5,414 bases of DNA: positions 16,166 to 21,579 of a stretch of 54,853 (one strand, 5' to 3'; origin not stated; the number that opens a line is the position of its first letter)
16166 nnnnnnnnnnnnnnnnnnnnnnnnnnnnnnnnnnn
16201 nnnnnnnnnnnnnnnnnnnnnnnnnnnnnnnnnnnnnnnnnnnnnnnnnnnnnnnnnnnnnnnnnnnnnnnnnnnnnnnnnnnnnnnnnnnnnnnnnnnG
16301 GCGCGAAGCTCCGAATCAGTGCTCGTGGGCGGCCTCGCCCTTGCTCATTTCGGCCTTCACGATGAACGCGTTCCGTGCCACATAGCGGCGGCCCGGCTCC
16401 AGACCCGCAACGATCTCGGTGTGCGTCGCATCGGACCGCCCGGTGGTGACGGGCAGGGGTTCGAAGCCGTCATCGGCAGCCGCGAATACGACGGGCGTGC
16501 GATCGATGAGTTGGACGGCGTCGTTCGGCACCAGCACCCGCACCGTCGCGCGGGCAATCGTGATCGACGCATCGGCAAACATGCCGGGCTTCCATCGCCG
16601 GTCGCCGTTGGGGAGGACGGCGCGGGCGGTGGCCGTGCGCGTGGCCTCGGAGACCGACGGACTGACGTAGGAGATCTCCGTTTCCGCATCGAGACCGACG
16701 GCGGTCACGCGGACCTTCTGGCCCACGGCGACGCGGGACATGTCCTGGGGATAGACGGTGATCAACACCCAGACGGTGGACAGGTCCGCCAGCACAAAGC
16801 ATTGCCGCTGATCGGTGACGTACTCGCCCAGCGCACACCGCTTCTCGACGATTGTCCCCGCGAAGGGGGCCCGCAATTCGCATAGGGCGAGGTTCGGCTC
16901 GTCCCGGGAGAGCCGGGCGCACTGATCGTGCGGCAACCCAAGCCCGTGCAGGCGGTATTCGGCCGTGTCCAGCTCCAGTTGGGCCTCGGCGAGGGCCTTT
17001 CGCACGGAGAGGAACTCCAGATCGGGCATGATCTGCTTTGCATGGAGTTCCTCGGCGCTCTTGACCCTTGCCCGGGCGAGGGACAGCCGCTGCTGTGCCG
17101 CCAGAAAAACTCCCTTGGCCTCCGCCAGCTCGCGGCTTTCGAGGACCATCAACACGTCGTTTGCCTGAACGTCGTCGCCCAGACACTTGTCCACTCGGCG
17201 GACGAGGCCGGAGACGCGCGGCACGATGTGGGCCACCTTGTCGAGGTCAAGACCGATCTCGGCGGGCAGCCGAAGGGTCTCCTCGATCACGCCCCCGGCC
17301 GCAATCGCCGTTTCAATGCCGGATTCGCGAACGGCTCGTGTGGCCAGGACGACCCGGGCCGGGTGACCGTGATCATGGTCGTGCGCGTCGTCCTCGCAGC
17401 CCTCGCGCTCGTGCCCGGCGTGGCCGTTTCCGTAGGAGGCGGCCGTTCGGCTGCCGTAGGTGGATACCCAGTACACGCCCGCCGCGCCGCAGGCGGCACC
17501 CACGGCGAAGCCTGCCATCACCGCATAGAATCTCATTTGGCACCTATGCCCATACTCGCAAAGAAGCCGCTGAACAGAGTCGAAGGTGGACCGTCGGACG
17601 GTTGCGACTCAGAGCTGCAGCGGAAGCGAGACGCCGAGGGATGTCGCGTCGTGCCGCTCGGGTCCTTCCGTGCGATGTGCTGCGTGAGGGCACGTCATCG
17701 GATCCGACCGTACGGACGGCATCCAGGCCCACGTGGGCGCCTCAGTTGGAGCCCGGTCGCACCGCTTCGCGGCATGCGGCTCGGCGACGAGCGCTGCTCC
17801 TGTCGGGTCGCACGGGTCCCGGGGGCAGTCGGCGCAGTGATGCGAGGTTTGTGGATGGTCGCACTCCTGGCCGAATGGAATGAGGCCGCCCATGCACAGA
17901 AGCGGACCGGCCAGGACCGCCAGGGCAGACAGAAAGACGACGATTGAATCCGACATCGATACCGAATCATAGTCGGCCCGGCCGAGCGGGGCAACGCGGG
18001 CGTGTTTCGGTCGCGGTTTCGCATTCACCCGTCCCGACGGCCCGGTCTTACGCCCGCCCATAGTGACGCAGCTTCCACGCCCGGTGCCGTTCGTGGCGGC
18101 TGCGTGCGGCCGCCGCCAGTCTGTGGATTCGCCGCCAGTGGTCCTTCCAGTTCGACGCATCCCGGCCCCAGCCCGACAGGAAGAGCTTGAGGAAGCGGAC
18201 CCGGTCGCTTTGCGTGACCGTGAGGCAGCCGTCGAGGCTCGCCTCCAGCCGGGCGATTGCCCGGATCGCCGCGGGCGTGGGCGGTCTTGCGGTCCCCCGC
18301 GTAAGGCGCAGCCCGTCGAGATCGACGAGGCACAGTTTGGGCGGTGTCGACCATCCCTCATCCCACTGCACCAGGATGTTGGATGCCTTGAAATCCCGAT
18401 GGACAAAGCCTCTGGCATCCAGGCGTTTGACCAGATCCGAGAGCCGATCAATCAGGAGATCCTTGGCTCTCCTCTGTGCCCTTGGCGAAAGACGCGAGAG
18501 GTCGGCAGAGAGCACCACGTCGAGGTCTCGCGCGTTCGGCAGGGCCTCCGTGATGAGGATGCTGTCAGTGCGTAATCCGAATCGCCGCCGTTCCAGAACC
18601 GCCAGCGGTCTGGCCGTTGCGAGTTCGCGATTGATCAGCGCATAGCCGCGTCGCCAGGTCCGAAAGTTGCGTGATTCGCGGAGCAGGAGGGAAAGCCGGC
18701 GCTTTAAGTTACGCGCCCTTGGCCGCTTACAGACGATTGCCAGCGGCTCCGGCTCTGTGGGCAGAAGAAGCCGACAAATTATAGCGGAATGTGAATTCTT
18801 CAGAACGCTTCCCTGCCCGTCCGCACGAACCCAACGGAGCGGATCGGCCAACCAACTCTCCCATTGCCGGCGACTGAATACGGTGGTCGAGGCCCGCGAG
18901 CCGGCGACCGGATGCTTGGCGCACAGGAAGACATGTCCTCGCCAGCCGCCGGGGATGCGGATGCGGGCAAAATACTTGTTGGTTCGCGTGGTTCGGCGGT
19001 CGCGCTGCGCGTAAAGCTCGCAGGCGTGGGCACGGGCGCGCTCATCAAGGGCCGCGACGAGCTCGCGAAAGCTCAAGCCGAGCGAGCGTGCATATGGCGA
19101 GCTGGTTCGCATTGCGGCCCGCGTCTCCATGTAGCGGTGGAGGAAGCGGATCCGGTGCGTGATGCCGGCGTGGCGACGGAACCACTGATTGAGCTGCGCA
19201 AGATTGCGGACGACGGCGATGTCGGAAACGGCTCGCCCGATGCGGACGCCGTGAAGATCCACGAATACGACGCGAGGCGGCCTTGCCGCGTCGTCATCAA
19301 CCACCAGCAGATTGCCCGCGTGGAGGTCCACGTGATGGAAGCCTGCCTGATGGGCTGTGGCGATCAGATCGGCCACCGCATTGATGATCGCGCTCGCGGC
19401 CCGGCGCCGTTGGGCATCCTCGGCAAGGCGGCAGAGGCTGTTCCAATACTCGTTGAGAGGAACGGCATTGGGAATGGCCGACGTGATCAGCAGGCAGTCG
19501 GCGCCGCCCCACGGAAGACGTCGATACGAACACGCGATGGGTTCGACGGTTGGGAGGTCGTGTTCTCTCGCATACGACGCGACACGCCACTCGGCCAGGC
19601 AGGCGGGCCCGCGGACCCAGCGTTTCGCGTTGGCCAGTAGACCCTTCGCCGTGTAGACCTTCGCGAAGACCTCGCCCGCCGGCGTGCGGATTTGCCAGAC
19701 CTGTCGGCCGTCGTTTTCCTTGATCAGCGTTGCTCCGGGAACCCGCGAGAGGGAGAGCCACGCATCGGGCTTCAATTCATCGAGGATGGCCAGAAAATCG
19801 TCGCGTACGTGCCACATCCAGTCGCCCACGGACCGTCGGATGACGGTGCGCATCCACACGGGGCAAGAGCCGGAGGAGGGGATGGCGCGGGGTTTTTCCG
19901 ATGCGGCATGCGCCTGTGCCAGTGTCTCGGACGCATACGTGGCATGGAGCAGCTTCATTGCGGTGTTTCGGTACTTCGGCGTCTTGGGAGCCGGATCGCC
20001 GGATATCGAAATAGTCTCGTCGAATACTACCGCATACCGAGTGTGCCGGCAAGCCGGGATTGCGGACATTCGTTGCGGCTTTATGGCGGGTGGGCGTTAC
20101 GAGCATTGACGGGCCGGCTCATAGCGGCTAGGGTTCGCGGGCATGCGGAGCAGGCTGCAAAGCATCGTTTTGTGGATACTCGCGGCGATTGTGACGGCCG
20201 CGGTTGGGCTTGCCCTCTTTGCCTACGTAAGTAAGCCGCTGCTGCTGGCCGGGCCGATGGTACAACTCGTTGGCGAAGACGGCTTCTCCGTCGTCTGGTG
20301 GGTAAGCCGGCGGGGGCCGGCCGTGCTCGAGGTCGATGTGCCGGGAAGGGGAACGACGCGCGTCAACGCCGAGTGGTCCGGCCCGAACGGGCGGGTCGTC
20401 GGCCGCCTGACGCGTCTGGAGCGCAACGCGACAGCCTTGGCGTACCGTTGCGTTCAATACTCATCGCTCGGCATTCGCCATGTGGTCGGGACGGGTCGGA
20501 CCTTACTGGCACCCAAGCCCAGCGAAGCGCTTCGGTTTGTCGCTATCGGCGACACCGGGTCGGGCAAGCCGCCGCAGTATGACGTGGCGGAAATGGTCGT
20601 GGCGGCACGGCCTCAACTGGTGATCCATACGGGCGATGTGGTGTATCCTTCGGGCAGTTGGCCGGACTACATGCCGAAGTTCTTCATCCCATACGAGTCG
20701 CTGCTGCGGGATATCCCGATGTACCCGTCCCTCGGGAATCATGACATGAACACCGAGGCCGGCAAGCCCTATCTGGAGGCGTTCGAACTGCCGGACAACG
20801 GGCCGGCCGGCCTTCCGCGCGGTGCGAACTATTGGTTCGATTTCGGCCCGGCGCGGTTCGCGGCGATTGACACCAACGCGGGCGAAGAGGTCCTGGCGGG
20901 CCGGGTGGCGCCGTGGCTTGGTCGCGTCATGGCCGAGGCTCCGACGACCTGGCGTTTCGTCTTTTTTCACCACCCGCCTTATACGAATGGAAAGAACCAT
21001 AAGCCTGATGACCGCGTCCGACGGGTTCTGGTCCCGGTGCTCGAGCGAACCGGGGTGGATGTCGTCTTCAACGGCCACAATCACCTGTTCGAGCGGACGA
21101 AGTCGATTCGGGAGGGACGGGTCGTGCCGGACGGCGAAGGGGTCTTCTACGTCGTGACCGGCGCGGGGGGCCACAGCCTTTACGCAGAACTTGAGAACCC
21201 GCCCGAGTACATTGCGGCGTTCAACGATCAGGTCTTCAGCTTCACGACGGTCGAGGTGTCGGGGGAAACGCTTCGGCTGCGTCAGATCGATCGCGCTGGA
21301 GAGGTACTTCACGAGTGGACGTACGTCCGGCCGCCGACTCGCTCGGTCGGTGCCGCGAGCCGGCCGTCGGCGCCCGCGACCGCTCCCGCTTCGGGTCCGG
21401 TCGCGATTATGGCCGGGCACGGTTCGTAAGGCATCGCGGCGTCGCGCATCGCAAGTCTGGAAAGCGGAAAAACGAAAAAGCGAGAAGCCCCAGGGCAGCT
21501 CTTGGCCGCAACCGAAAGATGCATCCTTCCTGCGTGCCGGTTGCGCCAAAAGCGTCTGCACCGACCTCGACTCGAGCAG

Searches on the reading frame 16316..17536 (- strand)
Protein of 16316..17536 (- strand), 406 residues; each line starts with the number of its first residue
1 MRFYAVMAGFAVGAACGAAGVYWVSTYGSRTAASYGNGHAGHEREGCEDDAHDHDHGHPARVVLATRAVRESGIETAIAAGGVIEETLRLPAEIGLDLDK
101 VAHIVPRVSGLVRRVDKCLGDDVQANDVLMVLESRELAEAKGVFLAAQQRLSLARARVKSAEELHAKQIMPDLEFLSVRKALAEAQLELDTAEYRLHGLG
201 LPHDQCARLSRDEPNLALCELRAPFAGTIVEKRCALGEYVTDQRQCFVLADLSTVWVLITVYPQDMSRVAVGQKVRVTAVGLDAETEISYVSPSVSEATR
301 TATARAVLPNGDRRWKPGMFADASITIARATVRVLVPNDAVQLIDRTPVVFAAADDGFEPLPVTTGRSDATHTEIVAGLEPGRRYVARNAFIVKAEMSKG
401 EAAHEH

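Call 48: search_protein_families(library=pfam, proteins=[window:16316-17536:-], max_evalue=0.001)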
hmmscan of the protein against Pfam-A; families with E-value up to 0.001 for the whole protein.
window:16316-17536:- (406 aa): 2 families
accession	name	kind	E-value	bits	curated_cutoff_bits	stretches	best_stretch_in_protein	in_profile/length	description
PF16576.10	HlyD_D23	-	1.7e-43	148.9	30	1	84-321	2-214/214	Barrel-sandwich domain of CusB or HlyD membrane-fusion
PF13437.12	HlyD_3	-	3.5e-15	57.1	22.2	1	221-318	2-106/106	HlyD family secretion protein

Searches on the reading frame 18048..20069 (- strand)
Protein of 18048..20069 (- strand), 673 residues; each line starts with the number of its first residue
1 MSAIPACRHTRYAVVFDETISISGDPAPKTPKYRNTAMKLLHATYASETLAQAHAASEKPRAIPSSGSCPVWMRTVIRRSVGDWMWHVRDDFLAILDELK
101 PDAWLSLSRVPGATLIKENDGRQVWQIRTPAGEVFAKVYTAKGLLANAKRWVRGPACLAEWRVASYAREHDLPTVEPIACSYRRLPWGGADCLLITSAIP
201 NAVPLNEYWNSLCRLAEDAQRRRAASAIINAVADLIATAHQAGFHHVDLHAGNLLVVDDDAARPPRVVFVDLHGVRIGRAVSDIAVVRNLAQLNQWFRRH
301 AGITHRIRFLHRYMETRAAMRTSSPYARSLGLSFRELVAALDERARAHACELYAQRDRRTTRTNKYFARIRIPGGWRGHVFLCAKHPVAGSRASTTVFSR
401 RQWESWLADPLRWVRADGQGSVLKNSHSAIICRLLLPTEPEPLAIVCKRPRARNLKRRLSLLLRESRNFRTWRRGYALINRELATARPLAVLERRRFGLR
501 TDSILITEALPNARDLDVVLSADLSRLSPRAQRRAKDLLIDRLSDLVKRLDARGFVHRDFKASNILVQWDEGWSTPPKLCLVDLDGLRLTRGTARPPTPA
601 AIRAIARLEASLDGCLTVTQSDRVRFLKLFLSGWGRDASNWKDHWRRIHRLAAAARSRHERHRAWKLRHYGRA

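Call 48: search_protein_families(library=pfam, proteins=[window:18048-20069:-], max_evalue=0.001)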
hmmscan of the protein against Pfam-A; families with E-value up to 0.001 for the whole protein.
window:18048-20069:- (673 aa): 5 families
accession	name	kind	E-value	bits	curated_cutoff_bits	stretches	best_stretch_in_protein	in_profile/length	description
PF06293.20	Kdo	-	6.2e-27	94.8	21.3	2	457-588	47-170/207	Lipopolysaccharide kinase (Kdo/WaaP) family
PF02958.26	EcKL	-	1.6e-06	28.1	22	0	227-286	198-259/294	Ecdysteroid kinase-like family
PF00069.31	Pkinase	-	2.5e-05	24.3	31.7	0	538-570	102-133/263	Protein kinase domain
PF01636.29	APH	-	9.2e-05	22.7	23.2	0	529-584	153-194/239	Phosphotransferase enzyme family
PF03109.22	ABC1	-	0.0002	21.1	22.9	0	229-271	172-210/244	ABC1 atypical kinase-like domain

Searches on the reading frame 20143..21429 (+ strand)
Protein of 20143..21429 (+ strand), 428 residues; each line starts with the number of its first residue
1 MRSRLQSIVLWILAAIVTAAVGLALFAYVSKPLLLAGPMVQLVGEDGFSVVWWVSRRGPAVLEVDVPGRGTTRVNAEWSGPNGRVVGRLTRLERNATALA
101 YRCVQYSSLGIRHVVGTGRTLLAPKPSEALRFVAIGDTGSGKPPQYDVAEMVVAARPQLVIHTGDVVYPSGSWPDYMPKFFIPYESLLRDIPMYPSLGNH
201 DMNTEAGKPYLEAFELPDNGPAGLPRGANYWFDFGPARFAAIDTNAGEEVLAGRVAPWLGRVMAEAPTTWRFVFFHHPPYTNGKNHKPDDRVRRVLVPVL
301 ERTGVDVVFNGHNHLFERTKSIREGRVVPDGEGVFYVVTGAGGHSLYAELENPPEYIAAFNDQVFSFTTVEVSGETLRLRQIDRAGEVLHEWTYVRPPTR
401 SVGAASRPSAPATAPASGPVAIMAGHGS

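Call 48: search_protein_families(library=pfam, proteins=[window:20143-21429:+], max_evalue=0.001)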
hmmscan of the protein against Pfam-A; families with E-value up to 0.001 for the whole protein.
window:20143-21429:+ (428 aa): 2 families
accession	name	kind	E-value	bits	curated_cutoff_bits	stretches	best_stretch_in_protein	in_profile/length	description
PF00149.33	Metallophos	-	1.8e-18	68.1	21.5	1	130-314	1-189/191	Calcineurin-like phosphoesterase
PF14008.11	Metallophos_C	-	0.0001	23.3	23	1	334-389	2-61/63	Iron/zinc purple acid phosphatase-like protein C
